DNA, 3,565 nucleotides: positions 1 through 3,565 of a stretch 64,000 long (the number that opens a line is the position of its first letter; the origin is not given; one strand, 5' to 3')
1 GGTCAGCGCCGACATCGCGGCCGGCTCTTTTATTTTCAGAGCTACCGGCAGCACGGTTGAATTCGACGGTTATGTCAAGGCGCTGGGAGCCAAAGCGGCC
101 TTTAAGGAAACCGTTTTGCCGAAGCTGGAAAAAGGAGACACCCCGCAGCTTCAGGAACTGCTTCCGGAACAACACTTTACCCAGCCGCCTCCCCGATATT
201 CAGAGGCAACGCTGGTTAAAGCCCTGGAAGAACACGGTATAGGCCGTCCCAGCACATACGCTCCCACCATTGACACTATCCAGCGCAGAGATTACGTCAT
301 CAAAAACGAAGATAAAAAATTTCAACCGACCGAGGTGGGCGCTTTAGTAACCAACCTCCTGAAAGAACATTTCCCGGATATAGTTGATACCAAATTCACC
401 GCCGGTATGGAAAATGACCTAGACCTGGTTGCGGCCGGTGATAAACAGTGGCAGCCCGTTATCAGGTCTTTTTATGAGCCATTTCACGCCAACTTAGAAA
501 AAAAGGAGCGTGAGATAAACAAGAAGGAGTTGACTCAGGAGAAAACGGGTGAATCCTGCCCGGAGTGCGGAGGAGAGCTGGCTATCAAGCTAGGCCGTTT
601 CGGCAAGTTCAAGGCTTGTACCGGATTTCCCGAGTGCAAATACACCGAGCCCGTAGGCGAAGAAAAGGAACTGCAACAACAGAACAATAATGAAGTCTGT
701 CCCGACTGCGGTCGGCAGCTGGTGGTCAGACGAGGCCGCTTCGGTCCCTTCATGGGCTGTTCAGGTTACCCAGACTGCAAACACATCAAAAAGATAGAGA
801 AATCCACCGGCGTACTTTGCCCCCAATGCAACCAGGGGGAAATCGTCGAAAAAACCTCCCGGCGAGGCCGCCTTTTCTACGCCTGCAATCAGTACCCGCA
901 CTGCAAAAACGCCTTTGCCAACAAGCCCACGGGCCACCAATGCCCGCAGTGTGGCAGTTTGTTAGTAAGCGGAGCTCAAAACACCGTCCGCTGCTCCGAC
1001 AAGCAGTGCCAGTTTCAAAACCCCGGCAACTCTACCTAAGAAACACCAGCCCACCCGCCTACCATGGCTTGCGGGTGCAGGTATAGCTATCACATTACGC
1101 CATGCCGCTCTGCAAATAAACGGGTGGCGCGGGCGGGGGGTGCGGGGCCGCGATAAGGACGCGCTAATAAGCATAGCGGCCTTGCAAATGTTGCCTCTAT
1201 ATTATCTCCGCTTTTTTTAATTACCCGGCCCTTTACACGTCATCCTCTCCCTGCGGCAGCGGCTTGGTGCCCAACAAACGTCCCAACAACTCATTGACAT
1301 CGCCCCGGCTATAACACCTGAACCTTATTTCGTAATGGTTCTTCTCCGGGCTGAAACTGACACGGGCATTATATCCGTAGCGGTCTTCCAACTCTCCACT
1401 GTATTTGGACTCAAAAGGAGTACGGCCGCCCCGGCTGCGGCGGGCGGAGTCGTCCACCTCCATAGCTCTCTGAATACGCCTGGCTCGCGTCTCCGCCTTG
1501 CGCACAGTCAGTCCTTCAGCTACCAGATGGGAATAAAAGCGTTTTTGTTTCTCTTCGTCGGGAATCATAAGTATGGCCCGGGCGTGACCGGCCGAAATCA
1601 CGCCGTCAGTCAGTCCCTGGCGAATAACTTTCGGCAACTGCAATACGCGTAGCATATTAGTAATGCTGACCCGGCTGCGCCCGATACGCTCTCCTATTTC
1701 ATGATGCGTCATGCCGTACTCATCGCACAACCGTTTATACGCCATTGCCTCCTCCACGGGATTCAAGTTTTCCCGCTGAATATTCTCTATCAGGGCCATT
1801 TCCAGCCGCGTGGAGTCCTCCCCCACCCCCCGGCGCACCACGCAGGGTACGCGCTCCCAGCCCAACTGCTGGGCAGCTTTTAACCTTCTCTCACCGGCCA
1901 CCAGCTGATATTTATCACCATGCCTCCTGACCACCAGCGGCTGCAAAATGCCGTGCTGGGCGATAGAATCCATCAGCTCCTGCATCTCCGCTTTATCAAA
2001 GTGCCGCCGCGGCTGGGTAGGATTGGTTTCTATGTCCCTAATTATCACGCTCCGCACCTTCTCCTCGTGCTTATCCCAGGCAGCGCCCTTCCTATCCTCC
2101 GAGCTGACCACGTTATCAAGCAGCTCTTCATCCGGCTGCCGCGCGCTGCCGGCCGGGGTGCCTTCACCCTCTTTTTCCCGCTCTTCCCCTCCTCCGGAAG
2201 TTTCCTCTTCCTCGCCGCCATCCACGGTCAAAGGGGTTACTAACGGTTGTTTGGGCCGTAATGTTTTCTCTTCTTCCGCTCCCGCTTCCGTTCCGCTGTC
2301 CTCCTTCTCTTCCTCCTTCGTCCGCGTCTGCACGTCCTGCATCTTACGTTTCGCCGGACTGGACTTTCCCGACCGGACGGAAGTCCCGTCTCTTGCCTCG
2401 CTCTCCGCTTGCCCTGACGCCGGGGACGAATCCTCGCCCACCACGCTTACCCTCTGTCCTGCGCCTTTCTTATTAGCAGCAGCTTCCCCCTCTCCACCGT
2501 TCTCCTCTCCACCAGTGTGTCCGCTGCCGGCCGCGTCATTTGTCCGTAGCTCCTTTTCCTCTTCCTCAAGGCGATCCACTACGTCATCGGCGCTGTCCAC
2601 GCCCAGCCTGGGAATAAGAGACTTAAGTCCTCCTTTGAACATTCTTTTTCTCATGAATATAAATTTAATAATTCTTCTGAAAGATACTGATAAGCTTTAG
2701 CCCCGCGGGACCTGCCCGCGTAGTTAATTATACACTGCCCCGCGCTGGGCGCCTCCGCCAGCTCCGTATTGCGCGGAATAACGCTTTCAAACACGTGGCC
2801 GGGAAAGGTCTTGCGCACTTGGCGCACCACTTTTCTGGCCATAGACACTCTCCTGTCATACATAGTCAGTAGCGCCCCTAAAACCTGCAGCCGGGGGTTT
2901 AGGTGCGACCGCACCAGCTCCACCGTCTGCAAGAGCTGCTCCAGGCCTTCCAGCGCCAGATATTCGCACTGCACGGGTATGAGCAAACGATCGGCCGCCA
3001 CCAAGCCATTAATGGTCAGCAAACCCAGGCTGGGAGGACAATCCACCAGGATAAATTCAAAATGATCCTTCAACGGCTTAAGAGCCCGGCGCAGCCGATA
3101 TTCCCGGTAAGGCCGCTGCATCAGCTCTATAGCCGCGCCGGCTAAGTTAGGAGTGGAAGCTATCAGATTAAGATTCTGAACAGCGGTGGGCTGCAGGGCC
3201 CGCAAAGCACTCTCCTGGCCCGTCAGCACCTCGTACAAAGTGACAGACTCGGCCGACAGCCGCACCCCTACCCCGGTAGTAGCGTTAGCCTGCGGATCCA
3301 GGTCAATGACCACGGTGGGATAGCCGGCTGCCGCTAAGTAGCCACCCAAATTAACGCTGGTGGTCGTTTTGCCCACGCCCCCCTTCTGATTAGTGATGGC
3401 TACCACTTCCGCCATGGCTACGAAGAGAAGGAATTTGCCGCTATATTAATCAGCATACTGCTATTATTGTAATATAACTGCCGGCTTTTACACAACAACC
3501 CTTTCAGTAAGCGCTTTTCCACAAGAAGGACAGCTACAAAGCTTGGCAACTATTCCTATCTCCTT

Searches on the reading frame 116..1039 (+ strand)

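Call 36: search_protein_families(library=pfam, proteins=[window:116-1039:+], max_evalue=0.001)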
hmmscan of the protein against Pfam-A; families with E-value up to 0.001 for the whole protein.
window:116-1039:+ (307 aa): 8 families
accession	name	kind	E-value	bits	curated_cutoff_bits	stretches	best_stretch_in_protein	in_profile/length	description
PF01396.24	Zn_ribbon_Top1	-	2.5e-43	146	32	3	193-229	2-38/39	Topoisomerase DNA binding C4 zinc finger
PF01131.25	Topoisom_bac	-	3.9e-37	128.7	35.1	1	1-116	297-410/411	DNA topoisomerase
PF25164.1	CoiA_N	-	7e-05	22.7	26.3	0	134-161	4-33/50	Competence protein CoiA, N-terminal domain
PF07754.17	HVO_2753_ZBP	-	0.00013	22.2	33.2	0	224-258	8-43/46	Small zinc finger protein HVO_2753-like, Zn-binding pocket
PF22289.1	DmmA-like_C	-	0.0003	21.1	27.4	0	189-206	15-32/44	Dimethylamine monooxygenase subunit DmmA-like, C-terminal domain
PF23548.1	Zn_ribbon_FGT1_2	-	0.00062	19.7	27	0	274-284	21-31/35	FORGETTER1 second zinc ribbon domain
PF09723.15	Zn_ribbon_8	-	0.00065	20.1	34.4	0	185-205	16-39/41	Zinc ribbon domain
PF23455.1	DUF7129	-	0.00099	19.2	30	0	140-155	22-37/45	Domain of unknown function (DUF7129)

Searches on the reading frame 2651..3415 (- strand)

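Call 6: search_protein_families(library=pfam, proteins=[window:2651-3415:-], max_evalue=0.001)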
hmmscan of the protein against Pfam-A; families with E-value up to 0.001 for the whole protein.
window:2651-3415:- (254 aa): 8 families
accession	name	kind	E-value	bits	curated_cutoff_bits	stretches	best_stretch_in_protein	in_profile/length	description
PF13614.12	AAA_31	-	8.5e-59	198.9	27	1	3-178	2-177/177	AAA domain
PF01656.29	CbiA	-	1.8e-26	93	25.4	1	5-227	1-123/125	CobQ/CobB/MinD/ParA nucleotide binding domain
PF09140.17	MipZ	-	4.4e-09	36.5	20.7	1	4-158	2-139/262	ATPase MipZ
PF00142.24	Fer4_NifH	-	1.6e-07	31.5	25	1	10-47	7-44/271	4Fe-4S iron sulfur cluster binding proteins, NifH/frxC family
PF10609.15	ParA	-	1.9e-07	31.2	27.1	1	3-135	4-130/246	NUBPL iron-transfer P-loop NTPase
PF06564.18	CBP_BcsQ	-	4.9e-07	29.9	21.3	1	4-246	3-230/234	Cellulose biosynthesis protein BcsQ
PF02374.21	ArsA_ATPase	-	3.3e-06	27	24.3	1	10-68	8-66/305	Anion-transporting ATPase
PF16575.11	CLP1_P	-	0.00075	19.8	26.6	0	13-45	4-36/188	mRNA cleavage and polyadenylation factor CLP1 P-loop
